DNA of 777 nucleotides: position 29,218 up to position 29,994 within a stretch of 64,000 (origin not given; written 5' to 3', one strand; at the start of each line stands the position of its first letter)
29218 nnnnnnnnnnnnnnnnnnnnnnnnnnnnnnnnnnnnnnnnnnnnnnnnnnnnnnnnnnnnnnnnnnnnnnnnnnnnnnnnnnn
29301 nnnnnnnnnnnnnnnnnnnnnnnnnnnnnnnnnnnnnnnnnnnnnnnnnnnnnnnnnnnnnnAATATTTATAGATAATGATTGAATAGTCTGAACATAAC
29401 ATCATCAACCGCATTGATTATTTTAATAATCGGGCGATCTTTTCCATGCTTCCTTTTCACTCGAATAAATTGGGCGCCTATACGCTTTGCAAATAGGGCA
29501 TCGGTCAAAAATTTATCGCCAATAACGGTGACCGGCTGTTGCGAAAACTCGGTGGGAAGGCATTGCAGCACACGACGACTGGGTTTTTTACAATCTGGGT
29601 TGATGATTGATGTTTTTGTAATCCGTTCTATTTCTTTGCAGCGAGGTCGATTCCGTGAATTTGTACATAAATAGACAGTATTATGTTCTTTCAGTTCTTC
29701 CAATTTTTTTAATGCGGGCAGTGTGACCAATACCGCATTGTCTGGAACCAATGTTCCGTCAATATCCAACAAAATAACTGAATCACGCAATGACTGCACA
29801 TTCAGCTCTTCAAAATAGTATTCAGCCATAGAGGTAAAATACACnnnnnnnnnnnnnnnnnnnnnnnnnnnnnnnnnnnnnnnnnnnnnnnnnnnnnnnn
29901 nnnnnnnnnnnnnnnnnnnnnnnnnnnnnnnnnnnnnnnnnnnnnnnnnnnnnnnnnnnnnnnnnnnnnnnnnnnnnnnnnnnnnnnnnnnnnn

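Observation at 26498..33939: Eight-gene minus-strand operon encoding a DPA-like polyprenyl-phosphate-pentose donor pathway (UbiA DPPR-synthase homolog plus HAD phosphatase, ArnE-like flippase, SDR epimerase and GT-C transferase) outside Actinobacteria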

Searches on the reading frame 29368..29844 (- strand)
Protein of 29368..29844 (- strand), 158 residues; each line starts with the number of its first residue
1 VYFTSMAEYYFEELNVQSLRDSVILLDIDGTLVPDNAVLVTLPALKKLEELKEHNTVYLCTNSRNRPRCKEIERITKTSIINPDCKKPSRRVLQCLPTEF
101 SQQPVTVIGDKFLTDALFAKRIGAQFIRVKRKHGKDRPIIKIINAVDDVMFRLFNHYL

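Call 3: search_protein_families(library=pfam, proteins=[window:29368-29844:-], max_evalue=0.01)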
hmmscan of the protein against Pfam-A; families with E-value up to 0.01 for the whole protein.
window:29368-29844:- (158 aa): 3 families
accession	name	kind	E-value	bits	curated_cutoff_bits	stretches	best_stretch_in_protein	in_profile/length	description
PF09419.16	PGP_phosphatase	-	8.3e-06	25.9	20.4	1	23-129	43-163/168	Mitochondrial PGP phosphatase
PF13242.12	Hydrolase_like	-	6.7e-05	23.2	22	1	85-131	2-50/75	HAD-hyrolase-like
PF13344.12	Hydrolase_6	-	0.0018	18.7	27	1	24-111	1-89/101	Haloacid dehalogenase-like hydrolase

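Call 4: search_protein_families(library=ncbifam, proteins=[window:29368-29844:-], max_evalue=0.01)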
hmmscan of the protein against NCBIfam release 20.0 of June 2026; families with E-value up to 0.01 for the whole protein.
window:29368-29844:- (158 aa): 7 families
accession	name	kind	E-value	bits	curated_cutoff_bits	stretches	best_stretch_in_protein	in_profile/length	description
TIGR01668.1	YqeG_hyp_ppase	hypoth_equivalog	3.9e-14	52.5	89.1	1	24-142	28-148/170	YqeG family HAD IIIA-type phosphatase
TIGR01662.1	HAD-SF-IIIA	subfamily_domain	1.6e-09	37.9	44.6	1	23-131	2-140/141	HAD-IIIA family hydrolase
TIGR01460.1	HAD-SF-IIA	subfamily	2.7e-06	27.4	100.15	0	24-76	1-52/246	HAD-IIA family hydrolase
TIGR01549.1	HAD-SF-IA-v1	subfamily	0.00013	22.4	23.3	0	84-123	110-149/149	HAD-IA family hydrolase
TIGR01484.1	HAD-SF-IIB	subfamily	0.00024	21.2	41.8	1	24-61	2-40/221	HAD-IIB family hydrolase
TIGR01452.1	PGP_euk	subfamily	0.0011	18.5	201.95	0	87-127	202-244/279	phosphoglycolate/pyridoxal phosphate family phosphatase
NF053752.1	TK1734_fam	exception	0.0045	16.3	475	0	87-129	186-228/260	2-phosphoglycolate phosphatase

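Call 74: search_solved_structures(query=window:29368-29844:-, max_evalue=1)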
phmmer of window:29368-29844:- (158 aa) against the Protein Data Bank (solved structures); distinct sequences matched with E-value up to 1: 10.
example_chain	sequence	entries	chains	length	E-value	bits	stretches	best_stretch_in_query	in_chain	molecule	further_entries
4bx0_A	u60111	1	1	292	0.0016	21.6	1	86-125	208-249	PYRIDOXAL PHOSPHATE PHOSPHATASE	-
4bkm_A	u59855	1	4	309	0.0017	21.5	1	86-125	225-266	PYRIDOXAL PHOSPHATE PHOSPHATASE, PHOSPHOGLYCOLATE PHOSPHATASE, PYRIDOXAL PHOSPHATE PHOSPHA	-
4bx2_A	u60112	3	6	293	0.0019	21.3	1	87-125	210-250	PYRIDOXAL PHOSPHATE PHOSPHATASE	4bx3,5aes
8qfw_A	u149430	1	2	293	0.002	21.3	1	87-125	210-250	Chronophin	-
1zjj_A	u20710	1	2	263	0.12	15.5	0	86-129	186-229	hypothetical protein PH1952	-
2cfr_A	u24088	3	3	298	0.28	14.3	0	87-125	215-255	PYRIDOXAL PHOSPHATE PHOSPHATASE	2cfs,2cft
8s8a_A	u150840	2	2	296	0.28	14.3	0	87-125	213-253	Chronophin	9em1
2oyc_A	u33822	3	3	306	0.3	14.2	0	87-125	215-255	Pyridoxal phosphate phosphatase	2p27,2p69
3jbn_AT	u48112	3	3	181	0.42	13.8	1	102-140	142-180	60S ribosomal protein eL19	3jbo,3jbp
3j79_T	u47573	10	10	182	0.42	13.7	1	102-140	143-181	60S ribosomal protein eL19 | 60S ribosomal protein L19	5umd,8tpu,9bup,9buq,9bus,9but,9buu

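Call 85: search_protein_representatives(protein=window:29368-29844:-)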
Query: 158 residues. Proteins with E-value up to 0.001 (for the whole library): 349; up to 1e-10: 234; up to 1e-30: 5. The best 150 are listed.
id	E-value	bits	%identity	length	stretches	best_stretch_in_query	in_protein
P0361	4.2e-35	137.1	48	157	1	6-156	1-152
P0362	9.1e-35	136.0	48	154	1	9-155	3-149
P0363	9.5e-34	132.7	48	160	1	9-152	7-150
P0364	2.1e-33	131.6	48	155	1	9-153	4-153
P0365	5.2e-31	123.8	48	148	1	11-154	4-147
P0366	1.9e-30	122.0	42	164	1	7-157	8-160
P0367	9.5e-30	119.7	44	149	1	10-154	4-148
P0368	1.1e-29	119.6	46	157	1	8-151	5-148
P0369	2.0e-29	118.7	46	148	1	19-157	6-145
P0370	2.8e-29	118.2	45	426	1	7-150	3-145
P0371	3.9e-29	117.8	45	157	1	9-155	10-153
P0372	4.5e-29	117.5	45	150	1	11-149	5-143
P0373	8.3e-29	116.7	42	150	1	11-153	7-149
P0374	3.1e-28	114.8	43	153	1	10-155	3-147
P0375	7.8e-28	113.5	43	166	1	10-154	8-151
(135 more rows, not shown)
